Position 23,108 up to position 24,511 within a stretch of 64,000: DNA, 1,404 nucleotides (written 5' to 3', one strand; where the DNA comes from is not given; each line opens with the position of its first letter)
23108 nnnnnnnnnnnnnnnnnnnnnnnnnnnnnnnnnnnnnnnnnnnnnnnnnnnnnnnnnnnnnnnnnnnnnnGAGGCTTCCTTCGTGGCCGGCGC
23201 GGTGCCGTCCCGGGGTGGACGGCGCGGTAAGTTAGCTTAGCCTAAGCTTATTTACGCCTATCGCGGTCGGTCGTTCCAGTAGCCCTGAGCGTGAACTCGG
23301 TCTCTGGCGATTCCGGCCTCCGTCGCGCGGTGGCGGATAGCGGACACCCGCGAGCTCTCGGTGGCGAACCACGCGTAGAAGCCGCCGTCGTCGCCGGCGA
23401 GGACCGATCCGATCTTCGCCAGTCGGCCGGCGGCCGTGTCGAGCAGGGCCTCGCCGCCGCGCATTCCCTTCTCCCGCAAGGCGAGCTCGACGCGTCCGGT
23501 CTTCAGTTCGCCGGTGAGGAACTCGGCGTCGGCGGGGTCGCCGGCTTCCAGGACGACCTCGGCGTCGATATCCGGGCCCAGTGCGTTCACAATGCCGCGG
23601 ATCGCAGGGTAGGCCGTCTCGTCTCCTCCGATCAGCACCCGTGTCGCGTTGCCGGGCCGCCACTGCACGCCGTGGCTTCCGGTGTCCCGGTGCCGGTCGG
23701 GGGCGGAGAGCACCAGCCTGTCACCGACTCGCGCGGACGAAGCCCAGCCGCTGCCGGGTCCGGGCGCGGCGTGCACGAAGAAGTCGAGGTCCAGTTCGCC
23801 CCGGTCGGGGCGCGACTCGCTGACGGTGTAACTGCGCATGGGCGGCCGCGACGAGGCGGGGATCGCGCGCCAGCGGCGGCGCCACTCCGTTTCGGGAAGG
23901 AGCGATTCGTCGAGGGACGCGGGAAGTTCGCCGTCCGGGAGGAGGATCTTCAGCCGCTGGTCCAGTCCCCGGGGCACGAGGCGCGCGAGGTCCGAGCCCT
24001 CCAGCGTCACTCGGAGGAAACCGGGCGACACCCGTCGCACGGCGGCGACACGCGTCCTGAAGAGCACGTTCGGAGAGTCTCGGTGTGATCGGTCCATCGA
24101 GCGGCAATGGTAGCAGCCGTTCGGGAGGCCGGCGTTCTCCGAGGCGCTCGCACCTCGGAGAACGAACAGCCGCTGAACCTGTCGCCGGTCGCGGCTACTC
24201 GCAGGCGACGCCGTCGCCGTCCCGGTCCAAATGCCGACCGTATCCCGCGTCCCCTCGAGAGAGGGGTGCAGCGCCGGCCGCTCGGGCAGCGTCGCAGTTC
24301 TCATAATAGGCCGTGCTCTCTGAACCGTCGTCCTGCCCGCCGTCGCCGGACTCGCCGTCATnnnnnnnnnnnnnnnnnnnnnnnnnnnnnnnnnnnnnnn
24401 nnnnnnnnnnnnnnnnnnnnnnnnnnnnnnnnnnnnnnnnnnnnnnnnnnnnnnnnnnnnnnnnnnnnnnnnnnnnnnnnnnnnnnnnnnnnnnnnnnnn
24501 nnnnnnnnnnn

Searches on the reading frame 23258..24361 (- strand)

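Call 9: search_protein_families(library=pfam, proteins=[window:23258-24361:-], max_evalue=0.01)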
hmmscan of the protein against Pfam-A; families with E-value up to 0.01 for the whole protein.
window:23258-24361:- (367 aa): 2 families
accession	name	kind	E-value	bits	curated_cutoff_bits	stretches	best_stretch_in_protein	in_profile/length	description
PF08021.17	FAD_binding_9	-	7.8e-30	104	23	1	105-223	2-118/120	Siderophore-interacting FAD-binding domain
PF04954.18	SIP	-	1e-18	68.4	26.3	1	240-363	2-117/119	Siderophore-interacting protein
